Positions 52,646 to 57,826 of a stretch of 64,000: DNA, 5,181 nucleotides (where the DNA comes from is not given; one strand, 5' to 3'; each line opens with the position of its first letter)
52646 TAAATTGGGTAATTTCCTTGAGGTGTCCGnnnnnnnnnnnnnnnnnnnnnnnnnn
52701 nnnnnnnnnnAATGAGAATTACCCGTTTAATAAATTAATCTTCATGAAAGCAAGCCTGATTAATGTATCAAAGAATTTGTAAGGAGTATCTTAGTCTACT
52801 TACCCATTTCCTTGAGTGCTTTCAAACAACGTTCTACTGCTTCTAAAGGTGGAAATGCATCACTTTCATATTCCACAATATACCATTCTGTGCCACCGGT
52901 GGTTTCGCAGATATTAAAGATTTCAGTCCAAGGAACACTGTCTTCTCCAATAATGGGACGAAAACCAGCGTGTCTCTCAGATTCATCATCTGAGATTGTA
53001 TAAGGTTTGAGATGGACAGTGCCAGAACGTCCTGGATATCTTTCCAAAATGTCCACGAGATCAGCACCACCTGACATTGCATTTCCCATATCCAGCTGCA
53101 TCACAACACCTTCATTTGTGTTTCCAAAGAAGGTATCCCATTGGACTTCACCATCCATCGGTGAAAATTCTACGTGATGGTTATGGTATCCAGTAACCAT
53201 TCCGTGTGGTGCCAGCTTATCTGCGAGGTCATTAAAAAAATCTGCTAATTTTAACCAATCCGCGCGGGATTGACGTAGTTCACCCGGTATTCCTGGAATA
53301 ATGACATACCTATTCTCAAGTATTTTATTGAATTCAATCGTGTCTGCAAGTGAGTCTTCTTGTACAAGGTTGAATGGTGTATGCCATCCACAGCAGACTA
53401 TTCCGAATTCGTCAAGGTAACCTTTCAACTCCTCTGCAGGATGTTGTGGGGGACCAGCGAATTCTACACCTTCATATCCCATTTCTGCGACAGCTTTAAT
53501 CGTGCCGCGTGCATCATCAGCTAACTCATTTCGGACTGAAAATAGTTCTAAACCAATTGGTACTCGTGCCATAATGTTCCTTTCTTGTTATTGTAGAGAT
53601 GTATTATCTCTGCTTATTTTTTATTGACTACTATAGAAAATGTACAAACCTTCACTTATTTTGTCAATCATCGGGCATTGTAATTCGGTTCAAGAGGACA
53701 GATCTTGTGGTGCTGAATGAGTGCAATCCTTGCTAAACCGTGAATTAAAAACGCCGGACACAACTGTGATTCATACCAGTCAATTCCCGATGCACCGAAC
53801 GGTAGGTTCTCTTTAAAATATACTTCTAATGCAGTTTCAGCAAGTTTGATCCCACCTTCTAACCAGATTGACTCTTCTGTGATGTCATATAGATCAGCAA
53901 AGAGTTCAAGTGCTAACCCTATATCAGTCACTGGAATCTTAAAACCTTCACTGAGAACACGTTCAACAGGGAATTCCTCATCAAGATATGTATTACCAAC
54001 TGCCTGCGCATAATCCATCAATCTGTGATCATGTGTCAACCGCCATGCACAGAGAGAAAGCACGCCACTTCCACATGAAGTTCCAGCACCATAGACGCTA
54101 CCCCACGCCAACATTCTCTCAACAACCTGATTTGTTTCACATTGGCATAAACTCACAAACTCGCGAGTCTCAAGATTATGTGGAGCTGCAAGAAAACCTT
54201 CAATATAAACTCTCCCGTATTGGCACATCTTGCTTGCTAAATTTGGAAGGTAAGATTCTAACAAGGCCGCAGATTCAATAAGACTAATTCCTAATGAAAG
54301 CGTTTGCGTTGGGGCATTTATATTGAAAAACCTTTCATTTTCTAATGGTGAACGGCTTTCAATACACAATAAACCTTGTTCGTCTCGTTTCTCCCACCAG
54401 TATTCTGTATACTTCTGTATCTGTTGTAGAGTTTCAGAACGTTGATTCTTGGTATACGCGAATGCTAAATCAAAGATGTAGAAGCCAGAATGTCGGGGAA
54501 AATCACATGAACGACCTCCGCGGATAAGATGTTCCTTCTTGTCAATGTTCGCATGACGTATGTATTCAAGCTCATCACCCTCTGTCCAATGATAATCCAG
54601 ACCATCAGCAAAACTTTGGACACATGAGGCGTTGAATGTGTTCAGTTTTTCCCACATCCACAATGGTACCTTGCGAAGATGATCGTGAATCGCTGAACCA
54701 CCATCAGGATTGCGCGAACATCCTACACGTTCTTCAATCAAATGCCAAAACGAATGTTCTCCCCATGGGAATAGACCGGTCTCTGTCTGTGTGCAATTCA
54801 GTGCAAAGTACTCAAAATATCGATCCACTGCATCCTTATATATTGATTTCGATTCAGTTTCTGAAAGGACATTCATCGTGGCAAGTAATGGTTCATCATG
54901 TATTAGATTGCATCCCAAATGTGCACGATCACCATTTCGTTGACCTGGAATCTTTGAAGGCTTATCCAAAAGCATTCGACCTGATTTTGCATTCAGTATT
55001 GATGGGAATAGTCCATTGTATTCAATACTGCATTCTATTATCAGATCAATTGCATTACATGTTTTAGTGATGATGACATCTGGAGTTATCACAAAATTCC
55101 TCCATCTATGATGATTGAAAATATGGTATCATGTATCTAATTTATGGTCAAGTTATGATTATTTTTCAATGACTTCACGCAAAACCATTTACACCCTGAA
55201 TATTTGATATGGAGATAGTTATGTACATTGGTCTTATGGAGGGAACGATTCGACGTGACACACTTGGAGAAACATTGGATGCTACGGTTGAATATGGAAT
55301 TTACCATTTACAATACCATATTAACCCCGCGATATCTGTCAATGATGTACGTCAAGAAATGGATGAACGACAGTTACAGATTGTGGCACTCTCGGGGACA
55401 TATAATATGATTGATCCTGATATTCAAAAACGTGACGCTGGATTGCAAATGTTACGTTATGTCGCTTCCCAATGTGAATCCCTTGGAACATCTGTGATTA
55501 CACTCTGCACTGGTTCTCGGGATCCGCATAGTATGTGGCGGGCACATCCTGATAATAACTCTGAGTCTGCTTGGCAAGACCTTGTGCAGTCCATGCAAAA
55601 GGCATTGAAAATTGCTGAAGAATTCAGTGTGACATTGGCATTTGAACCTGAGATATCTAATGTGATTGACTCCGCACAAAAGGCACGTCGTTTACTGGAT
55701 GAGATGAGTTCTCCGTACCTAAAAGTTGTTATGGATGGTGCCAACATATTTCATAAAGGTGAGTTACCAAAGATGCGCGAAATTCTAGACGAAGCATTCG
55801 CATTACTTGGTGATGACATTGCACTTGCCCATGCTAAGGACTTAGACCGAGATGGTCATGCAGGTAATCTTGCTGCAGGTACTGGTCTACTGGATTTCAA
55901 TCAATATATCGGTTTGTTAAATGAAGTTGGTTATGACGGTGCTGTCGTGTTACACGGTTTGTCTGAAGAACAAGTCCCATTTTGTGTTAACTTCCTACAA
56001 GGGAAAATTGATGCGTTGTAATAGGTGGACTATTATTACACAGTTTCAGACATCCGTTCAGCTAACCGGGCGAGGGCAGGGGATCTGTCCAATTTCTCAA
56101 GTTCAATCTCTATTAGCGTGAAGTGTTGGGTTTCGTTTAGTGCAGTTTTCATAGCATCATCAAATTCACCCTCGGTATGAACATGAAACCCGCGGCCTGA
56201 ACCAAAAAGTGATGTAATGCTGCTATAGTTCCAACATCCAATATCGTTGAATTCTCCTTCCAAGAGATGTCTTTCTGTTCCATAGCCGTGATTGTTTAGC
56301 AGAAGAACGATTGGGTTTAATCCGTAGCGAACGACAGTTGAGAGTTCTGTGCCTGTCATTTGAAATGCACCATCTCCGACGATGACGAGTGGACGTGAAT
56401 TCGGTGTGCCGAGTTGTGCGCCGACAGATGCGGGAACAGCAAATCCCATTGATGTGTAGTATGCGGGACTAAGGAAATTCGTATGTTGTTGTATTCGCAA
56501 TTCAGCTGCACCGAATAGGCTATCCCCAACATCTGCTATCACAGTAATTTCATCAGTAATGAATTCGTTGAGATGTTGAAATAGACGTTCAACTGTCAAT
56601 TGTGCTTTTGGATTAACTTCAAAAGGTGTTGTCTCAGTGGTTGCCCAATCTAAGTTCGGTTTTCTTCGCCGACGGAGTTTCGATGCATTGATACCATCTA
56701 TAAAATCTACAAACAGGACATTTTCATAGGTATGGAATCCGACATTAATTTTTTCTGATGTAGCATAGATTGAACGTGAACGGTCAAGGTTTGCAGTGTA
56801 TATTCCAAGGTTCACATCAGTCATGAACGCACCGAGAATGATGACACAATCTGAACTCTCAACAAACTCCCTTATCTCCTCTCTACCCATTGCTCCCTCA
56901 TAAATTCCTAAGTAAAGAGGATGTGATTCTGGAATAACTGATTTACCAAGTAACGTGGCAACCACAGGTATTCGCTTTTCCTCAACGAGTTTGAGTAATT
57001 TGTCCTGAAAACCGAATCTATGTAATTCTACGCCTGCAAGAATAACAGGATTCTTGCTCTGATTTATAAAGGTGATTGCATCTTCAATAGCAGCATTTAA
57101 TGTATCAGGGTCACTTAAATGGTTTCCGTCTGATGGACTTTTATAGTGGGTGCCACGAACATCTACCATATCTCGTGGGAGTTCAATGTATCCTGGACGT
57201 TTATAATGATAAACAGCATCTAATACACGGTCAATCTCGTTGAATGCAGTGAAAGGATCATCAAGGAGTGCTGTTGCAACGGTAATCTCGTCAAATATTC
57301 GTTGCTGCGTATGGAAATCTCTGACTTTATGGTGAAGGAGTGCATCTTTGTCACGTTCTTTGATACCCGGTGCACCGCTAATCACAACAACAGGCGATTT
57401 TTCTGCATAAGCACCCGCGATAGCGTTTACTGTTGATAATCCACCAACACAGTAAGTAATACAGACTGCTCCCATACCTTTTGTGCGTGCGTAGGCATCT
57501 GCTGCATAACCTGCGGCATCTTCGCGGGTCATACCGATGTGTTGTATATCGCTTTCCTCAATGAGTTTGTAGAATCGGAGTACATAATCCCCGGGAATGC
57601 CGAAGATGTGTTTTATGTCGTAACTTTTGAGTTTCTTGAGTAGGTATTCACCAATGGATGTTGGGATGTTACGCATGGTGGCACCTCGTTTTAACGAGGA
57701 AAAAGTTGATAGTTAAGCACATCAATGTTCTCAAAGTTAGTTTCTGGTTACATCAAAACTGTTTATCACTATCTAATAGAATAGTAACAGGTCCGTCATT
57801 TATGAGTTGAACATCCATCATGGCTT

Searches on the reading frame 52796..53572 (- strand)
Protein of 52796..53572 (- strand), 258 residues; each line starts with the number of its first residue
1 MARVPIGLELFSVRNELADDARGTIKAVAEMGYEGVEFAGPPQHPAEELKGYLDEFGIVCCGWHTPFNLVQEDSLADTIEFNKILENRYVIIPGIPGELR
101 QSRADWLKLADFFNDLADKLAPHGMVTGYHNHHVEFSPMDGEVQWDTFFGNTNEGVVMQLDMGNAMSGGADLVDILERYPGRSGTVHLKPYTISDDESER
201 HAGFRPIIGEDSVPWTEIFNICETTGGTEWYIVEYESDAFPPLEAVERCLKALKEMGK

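Call 34: search_protein_families(library=pfam, proteins=[window:52796-53572:-], max_evalue=0.001)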
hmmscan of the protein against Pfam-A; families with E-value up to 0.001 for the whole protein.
window:52796-53572:- (258 aa): 1 family
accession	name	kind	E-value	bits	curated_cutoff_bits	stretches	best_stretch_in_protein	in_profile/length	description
PF01261.30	AP_endonuc_2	-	1.3e-19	71.3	31.1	1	25-255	1-248/249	Xylose isomerase-like TIM barrel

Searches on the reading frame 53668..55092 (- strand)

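Call 34: search_protein_families(library=pfam, proteins=[window:53668-55092:-], max_evalue=0.001)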
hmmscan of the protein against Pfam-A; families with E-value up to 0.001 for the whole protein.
window:53668-55092:- (474 aa): 2 families
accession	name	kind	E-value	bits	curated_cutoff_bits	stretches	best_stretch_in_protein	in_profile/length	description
PF06917.19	Pectate_lyase_2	-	2.6e-07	30.1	26.6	1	61-187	29-150/491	Periplasmic pectate lyase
PF07096.16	DUF1358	-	0.0004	20.7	23.4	1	325-368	71-111/115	Protein of unknown function (DUF1358)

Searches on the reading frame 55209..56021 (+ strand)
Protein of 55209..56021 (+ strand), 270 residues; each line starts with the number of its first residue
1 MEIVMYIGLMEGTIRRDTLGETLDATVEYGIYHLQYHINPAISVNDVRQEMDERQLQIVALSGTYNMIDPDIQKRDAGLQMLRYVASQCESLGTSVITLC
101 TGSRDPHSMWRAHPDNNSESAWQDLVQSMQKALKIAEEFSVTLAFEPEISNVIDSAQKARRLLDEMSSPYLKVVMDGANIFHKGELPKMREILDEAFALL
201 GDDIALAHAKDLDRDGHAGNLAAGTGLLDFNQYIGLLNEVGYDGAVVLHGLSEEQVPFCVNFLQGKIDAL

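Call 34: search_protein_families(library=pfam, proteins=[window:55209-56021:+], max_evalue=0.001)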
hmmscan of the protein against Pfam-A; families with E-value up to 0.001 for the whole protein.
window:55209-56021:+ (270 aa): 1 family
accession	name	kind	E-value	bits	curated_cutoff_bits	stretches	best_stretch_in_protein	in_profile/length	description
PF01261.30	AP_endonuc_2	-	8.1e-29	101.5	31.1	1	41-248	27-227/249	Xylose isomerase-like TIM barrel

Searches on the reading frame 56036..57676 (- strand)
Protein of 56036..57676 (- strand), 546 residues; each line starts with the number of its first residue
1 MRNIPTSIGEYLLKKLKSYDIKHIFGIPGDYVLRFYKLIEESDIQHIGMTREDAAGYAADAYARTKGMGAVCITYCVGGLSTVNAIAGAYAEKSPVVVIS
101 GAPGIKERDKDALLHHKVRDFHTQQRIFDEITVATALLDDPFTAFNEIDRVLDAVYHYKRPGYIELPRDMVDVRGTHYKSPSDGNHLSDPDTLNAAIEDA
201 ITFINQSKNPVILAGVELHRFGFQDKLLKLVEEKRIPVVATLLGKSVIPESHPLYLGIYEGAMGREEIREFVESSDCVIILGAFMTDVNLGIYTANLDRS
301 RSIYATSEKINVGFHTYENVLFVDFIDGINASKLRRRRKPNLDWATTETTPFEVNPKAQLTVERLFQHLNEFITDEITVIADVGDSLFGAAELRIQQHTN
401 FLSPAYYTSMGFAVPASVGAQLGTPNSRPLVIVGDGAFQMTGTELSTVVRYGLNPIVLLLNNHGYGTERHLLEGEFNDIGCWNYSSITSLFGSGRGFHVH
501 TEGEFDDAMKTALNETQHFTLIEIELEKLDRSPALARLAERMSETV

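Call 34: search_protein_families(library=pfam, proteins=[window:56036-57676:-], max_evalue=0.001)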
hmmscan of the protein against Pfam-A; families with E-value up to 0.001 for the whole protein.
window:56036-57676:- (546 aa): 3 families
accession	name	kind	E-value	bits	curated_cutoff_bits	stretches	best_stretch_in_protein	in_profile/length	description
PF02776.23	TPP_enzyme_N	-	2.1e-27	95.7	26.8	1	8-112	3-109/119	Thiamine pyrophosphate enzyme, N-terminal TPP binding domain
PF02775.26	TPP_enzyme_C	-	2.4e-27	96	21.9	1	382-524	1-151/151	Thiamine pyrophosphate enzyme, C-terminal TPP binding domain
PF00205.28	TPP_enzyme_M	-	5.4e-25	88.1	30.4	1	197-294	1-98/137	Thiamine pyrophosphate enzyme, central domain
